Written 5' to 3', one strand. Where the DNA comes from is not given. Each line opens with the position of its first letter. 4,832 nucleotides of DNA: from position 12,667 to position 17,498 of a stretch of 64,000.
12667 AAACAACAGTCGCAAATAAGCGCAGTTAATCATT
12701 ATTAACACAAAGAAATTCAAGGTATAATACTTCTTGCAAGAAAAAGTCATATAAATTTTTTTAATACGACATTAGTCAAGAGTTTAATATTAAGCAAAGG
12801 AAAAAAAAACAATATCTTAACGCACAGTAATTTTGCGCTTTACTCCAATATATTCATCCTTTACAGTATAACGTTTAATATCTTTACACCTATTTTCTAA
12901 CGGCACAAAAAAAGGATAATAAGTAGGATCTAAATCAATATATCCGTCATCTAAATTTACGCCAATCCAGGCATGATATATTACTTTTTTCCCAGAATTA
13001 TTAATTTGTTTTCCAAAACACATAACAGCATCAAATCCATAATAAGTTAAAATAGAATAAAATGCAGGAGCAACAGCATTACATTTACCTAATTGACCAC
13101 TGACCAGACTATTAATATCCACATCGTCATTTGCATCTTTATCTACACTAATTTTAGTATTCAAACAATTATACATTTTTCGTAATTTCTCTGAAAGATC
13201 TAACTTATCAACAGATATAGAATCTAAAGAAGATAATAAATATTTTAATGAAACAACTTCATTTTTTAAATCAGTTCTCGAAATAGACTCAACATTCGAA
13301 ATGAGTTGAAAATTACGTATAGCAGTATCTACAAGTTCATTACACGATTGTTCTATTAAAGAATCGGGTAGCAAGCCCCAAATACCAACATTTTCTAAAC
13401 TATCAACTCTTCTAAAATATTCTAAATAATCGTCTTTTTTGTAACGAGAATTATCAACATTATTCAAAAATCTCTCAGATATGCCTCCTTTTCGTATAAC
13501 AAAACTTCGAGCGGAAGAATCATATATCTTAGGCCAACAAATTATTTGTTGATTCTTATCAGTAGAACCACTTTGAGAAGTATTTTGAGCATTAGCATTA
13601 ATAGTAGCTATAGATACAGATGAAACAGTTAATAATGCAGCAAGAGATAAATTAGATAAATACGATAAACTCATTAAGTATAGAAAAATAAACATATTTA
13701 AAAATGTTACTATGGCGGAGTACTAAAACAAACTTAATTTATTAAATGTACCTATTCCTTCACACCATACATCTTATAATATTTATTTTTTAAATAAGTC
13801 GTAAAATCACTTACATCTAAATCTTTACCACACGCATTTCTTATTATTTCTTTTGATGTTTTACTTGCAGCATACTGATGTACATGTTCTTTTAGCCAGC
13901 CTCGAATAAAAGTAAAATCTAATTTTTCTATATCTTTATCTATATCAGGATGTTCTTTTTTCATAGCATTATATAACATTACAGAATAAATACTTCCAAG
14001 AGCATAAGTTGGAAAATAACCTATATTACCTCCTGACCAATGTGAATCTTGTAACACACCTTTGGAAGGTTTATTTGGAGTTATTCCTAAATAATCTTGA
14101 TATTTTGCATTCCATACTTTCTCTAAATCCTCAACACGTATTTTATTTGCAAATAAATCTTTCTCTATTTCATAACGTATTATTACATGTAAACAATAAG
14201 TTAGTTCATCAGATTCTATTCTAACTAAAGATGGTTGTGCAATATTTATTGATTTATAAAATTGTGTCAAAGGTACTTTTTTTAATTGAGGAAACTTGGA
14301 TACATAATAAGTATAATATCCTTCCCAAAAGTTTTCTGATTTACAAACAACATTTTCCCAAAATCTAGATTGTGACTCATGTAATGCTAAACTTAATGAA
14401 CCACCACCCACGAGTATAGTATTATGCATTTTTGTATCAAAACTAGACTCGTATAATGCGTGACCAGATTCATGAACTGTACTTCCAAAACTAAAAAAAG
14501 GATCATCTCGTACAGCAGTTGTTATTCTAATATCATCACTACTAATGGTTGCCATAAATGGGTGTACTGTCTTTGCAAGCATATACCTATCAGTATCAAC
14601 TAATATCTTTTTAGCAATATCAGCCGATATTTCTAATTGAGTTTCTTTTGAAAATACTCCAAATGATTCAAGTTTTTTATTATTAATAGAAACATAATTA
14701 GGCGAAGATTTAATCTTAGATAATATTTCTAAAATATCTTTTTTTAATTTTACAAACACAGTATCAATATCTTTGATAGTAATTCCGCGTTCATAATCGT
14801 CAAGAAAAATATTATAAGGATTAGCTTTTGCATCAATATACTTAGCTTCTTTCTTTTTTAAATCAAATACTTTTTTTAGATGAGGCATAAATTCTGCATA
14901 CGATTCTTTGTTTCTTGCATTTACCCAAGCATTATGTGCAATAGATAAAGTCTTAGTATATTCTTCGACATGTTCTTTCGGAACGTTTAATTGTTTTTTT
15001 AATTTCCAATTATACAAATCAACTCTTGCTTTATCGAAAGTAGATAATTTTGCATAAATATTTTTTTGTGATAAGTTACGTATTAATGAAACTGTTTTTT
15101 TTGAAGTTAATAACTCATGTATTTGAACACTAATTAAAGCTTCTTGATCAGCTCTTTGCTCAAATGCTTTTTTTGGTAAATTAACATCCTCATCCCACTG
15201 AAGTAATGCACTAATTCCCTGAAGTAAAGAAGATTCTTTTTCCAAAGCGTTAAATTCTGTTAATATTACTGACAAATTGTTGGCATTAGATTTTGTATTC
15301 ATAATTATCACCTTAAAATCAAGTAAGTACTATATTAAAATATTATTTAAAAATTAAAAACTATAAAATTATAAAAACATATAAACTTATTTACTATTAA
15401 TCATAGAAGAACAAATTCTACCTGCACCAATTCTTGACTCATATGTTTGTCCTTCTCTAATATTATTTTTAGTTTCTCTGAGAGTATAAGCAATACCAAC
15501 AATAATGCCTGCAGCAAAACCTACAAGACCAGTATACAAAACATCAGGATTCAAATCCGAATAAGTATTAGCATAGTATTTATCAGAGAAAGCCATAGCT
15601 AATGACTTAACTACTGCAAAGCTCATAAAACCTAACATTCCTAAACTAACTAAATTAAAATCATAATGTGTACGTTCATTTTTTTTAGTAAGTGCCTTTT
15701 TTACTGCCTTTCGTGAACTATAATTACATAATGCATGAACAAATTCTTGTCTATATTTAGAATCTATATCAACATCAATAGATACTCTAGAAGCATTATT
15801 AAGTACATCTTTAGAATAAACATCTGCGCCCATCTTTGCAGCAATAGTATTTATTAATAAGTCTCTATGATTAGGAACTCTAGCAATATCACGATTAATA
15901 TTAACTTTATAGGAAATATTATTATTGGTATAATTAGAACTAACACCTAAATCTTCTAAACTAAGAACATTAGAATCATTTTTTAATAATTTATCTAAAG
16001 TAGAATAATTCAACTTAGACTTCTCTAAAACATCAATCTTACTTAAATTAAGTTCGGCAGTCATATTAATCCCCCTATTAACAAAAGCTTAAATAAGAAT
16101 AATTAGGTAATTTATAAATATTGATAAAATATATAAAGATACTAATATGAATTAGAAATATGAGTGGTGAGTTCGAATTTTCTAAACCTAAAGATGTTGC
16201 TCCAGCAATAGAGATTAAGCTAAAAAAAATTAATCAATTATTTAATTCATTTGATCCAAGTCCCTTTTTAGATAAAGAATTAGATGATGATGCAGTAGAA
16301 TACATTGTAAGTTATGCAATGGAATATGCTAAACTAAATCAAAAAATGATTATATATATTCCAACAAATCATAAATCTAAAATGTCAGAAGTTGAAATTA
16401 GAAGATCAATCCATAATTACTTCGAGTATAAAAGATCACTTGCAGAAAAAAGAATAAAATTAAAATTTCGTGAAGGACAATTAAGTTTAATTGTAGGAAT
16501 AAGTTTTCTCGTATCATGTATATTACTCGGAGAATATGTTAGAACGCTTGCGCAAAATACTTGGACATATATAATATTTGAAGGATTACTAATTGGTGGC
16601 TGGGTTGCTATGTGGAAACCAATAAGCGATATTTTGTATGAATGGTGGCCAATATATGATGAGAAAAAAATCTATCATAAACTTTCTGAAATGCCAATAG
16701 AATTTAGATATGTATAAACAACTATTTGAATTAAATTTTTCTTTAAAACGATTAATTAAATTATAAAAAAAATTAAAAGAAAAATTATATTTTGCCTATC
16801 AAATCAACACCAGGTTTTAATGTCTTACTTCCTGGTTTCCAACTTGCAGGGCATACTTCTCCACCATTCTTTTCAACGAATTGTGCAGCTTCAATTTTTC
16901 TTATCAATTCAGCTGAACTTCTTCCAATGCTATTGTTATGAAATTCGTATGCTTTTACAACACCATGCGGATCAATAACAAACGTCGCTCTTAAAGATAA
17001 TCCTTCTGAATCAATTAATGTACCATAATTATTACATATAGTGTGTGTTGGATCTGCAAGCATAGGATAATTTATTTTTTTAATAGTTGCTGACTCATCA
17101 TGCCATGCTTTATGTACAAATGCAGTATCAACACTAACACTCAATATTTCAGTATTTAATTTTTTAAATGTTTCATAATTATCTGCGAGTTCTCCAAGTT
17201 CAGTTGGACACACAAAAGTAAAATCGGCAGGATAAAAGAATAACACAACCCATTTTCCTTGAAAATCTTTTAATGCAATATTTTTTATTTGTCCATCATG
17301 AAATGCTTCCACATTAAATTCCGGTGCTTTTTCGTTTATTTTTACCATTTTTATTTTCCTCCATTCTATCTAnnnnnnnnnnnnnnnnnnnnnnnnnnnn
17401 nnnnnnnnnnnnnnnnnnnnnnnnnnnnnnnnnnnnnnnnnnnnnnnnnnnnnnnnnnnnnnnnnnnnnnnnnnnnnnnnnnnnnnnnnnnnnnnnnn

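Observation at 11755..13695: Tandem secreted transglutaminase-like (papain-fold) paralogs: one with intact Cys-His-Asp, one with Cys and His replaced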

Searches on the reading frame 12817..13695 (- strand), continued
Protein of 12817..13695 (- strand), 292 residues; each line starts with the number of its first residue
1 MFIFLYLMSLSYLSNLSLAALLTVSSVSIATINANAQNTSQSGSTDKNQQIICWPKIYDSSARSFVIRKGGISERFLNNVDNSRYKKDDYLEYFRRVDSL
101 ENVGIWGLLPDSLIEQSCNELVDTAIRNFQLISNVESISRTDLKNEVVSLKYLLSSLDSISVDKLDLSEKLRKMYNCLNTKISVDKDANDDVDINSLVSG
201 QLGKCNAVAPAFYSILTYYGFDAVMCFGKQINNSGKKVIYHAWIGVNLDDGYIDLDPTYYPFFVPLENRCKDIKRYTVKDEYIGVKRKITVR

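Call 83: find_related_loci(query=A2, collection=metagenome_contigs, flank=5000)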
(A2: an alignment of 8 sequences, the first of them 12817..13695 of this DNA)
Query A2 (292 aa) in metagenome_contigs; peptide patterns used: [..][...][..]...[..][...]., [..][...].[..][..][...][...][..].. (x = any residue, [..] = any of these).
252 stretches matched a pattern; 1 encode a relative of the query (tblastn E <= 1e-3); 1 distinct loci.
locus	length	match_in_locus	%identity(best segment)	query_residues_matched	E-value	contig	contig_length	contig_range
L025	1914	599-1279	34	57-287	1e-37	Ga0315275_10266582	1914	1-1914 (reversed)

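Call 90: find_encoding_contigs(protein=P0069, flank=5000, max_places=1)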
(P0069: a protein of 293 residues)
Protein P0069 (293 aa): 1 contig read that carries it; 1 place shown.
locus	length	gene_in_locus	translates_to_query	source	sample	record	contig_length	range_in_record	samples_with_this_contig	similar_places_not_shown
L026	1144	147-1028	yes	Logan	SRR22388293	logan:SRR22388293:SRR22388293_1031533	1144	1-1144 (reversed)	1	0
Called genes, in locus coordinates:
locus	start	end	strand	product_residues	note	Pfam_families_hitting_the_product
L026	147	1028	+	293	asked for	-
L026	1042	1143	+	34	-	?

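Call 91: find_encoding_contigs(protein=P0073, flank=5000, max_places=1)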
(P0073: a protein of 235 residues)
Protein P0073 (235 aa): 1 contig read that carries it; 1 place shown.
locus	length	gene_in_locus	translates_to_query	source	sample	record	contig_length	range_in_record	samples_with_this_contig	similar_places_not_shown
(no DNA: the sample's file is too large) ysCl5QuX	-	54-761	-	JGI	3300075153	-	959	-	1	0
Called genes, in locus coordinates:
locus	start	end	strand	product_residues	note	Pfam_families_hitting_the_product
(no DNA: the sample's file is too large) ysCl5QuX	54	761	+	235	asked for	-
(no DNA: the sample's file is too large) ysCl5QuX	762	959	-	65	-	?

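Call 92: find_encoding_contigs(protein=P0063, flank=5000, max_places=1)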
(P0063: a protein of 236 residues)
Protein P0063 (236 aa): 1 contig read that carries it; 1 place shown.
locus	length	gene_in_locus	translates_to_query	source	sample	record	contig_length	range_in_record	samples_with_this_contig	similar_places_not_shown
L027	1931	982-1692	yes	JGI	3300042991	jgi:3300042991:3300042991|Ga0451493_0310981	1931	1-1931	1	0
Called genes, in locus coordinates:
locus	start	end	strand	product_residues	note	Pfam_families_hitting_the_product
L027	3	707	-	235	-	?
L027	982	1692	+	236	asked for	-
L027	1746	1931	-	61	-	?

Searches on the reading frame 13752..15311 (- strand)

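Call 15: search_protein_families(library=pfam, proteins=[window:13752-15311:-], max_evalue=0.01)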
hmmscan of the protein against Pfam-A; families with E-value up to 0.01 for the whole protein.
window:13752-15311:- (519 aa): 1 family
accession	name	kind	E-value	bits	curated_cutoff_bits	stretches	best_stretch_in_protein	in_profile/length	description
PF02074.21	Peptidase_M32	-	4e-156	520.9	25.1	1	21-511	3-489/489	Carboxypeptidase Taq (M32) metallopeptidase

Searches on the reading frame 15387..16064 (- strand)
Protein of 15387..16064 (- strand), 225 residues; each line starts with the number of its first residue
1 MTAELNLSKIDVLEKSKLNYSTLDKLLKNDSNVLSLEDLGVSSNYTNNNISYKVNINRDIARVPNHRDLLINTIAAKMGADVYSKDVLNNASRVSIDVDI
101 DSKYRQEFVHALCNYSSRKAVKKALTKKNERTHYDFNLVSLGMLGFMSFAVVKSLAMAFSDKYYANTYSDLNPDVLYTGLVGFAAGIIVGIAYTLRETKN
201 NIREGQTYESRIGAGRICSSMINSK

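Call 15: search_protein_families(library=pfam, proteins=[window:15387-16064:-], max_evalue=0.01)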
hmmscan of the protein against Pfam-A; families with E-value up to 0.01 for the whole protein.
window:15387-16064:- (225 aa): 1 family
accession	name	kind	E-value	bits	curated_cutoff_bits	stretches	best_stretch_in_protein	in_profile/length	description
PF14635.12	HHH_7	-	0.0096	16.7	27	0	86-145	27-90/104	Helix-hairpin-helix motif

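Call 62: search_protein_families(library=pfam, proteins=[window:15387-16064:-], max_evalue=1)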
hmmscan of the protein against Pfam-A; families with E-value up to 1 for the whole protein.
window:15387-16064:- (225 aa): 4 families
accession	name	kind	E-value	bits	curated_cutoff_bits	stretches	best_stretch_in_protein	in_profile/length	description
PF14635.12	HHH_7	-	0.0096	16.7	27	1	86-145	27-90/104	Helix-hairpin-helix motif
PF03609.19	EII-Sor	-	0.044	13.7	26.3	1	112-196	111-195/233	PTS system sorbose-specific iic component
PF13298.12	LigD_N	-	0.083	13.5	31.1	1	129-170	5-44/107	DNA Ligase D 3'-phosphoesterase domain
PF04039.18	MnhB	-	0.091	13.4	22.5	0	182-207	31-56/127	Domain related to MnhB subunit of Na+/H+ antiporter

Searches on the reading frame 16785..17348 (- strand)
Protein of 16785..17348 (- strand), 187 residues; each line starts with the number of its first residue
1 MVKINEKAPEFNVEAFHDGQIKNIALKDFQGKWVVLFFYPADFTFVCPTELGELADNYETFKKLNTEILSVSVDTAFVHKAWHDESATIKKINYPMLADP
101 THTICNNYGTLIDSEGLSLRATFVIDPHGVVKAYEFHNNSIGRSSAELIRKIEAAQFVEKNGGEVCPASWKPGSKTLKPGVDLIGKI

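Call 15: search_protein_families(library=pfam, proteins=[window:16785-17348:-], max_evalue=0.01)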
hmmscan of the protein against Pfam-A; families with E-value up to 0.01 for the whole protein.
window:16785-17348:- (187 aa): 5 families
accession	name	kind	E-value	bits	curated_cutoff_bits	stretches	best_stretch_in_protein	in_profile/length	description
PF00578.27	AhpC-TSA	-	3.1e-42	143.9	26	1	4-133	1-123/124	AhpC/TSA family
PF08534.16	Redoxin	-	4.1e-19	69.3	26.6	1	5-146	3-144/148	Redoxin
PF10417.14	1-cysPrx_C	-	1.7e-07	31.5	21.1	1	154-179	1-29/41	C-terminal domain of 1-Cys peroxiredoxin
PF02630.20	SCO1-SenC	-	0.0002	21.7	22.8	1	22-74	12-66/134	SCO1/SenC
PF04857.26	CAF1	-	0.008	15.9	24.2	0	31-87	206-259/320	CAF1 family ribonuclease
